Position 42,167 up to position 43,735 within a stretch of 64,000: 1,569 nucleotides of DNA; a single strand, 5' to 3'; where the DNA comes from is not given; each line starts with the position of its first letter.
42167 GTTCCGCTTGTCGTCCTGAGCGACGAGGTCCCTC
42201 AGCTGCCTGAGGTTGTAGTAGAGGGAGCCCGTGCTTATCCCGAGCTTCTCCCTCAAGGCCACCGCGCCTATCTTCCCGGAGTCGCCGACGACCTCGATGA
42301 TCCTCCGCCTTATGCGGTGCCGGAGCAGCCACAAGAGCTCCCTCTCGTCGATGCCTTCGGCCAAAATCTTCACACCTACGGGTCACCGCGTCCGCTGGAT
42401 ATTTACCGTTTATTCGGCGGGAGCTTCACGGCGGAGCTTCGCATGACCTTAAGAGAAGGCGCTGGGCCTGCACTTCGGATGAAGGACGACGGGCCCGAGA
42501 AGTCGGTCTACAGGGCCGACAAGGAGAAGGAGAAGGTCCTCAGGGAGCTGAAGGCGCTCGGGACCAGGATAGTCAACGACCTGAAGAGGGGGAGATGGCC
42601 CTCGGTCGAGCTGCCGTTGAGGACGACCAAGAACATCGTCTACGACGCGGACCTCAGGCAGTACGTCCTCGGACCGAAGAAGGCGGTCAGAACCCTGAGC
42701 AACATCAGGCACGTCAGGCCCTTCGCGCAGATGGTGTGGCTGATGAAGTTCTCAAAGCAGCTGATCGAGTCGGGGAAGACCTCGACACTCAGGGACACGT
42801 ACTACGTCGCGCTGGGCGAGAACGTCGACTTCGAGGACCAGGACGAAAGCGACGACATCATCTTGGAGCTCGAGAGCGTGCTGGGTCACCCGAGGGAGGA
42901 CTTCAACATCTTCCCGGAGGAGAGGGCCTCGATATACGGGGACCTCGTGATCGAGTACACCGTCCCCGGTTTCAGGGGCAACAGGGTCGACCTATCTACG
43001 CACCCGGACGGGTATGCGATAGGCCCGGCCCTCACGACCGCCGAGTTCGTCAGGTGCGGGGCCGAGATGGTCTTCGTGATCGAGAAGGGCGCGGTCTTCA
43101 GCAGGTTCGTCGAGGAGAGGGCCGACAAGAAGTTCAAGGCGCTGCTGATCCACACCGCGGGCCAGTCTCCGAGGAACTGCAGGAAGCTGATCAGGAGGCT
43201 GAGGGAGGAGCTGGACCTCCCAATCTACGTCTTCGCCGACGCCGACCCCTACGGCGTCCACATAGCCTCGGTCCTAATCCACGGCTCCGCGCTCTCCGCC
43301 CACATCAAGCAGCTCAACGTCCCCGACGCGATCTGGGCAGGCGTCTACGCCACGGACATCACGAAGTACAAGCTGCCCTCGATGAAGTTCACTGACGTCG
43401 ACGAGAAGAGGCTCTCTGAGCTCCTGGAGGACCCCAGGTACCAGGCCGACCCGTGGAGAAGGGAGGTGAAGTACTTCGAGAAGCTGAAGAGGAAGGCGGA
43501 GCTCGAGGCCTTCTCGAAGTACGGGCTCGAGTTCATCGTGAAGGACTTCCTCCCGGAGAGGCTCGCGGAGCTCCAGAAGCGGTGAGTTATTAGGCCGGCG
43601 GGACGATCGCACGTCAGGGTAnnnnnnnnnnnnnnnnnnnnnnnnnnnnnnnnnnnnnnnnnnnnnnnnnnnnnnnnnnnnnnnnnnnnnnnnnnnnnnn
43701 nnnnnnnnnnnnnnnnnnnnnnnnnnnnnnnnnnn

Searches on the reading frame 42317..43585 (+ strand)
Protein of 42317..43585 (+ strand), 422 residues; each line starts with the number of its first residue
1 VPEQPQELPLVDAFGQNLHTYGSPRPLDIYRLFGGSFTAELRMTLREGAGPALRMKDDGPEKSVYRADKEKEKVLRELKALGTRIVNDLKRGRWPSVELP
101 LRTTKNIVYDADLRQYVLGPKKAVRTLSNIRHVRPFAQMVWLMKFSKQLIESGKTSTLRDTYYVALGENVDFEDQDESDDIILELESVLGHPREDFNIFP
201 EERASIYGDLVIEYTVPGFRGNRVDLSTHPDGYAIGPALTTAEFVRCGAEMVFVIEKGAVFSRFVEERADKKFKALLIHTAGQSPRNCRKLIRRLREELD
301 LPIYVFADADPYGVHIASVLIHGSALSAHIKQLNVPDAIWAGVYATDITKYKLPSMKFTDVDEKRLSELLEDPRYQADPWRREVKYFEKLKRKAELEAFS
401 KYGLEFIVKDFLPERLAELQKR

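Call 71: search_protein_families(library=pfam, proteins=[window:42317-43585:+], max_evalue=0.0001)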
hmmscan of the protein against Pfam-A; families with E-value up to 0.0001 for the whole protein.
window:42317-43585:+ (422 aa): 4 families
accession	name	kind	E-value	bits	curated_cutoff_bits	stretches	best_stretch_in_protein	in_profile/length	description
PF21180.3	TOP6A-Spo11_Toprim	-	3e-48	164.5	24.1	1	251-416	1-170/170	Topoisomerase 6 subunit A/Spo11, Toprim domain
PF04406.19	TP6A_N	-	1.1e-16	60.9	26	1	135-198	2-62/62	Type IIB DNA topoisomerase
PF09664.16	DUF2399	-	1.5e-05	25.3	23.4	1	249-322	19-89/152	Protein of unknown function C-terminus (DUF2399)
PF23947.1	DUF7281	-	2e-05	24.7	27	1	243-326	36-120/183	Domain of unknown function (DUF7281)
